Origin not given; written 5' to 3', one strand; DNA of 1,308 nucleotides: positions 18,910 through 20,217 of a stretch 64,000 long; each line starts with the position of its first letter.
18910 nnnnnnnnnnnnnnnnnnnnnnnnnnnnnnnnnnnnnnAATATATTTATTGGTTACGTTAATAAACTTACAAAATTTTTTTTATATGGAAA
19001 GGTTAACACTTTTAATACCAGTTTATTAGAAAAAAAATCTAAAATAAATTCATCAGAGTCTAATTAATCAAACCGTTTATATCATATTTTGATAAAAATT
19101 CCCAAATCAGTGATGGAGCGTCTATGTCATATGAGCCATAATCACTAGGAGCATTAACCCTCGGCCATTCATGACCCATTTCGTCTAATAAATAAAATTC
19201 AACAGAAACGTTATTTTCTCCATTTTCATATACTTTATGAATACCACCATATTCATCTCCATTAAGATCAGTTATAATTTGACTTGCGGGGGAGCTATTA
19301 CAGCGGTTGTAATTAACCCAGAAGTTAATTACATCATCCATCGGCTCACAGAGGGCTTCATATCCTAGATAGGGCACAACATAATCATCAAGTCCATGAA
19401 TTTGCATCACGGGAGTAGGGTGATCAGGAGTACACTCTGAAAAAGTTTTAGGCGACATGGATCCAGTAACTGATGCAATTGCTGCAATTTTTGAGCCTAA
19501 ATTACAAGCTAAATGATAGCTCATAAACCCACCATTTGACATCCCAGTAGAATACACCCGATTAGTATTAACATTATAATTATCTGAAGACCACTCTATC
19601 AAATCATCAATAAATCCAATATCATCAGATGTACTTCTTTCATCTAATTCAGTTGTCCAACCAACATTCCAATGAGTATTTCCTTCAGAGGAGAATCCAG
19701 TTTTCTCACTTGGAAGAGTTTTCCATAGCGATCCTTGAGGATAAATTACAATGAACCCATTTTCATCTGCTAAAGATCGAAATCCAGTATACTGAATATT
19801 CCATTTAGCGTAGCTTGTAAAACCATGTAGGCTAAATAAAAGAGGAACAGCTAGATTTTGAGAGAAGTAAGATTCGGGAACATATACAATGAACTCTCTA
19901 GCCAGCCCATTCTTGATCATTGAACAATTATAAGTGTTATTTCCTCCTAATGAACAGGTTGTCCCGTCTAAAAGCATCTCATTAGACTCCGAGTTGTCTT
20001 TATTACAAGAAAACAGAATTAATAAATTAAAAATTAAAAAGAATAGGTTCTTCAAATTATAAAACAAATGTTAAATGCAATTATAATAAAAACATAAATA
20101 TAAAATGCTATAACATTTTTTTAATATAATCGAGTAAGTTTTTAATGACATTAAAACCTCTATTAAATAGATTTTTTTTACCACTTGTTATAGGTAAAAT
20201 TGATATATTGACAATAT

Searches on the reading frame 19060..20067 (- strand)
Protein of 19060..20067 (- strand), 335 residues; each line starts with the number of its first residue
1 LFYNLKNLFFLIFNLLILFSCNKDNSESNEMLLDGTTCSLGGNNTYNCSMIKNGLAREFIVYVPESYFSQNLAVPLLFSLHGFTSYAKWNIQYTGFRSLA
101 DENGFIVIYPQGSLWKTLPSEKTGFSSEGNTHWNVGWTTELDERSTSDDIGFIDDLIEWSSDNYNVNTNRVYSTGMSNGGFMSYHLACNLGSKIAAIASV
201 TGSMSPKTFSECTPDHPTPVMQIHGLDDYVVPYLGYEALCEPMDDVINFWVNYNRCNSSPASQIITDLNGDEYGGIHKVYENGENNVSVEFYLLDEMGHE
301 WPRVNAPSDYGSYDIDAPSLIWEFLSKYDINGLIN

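Call 9: search_protein_families(library=pfam, proteins=[window:19060-20067:-], max_evalue=0.01)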
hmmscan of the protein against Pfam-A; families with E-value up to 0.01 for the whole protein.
window:19060-20067:- (335 aa): 5 families
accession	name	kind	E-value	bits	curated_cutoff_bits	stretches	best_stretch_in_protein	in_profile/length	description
PF02230.22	Abhydrolase_2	-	6.9e-08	33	23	1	141-241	76-180/217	Phospholipase/Carboxylesterase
PF10503.15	Esterase_PHB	-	4e-05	23.4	23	1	73-204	15-132/219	Esterase PHB depolymerase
PF00756.26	Esterase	-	4.7e-05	23.7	22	1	57-207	8-153/251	Putative esterase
PF00326.27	Peptidase_S9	-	0.00035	20.5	22.6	0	156-205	51-100/213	Prolyl oligopeptidase family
PF01738.24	DLH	-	0.00066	19.8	21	1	139-233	67-159/217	Dienelactone hydrolase family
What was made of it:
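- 19060..20067 (-): Esterase / alpha-beta hydrolase gene. In most relatives its 3' end overlaps the blh 3' end. Pfam Abhydrolase_2 and others (call 9).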
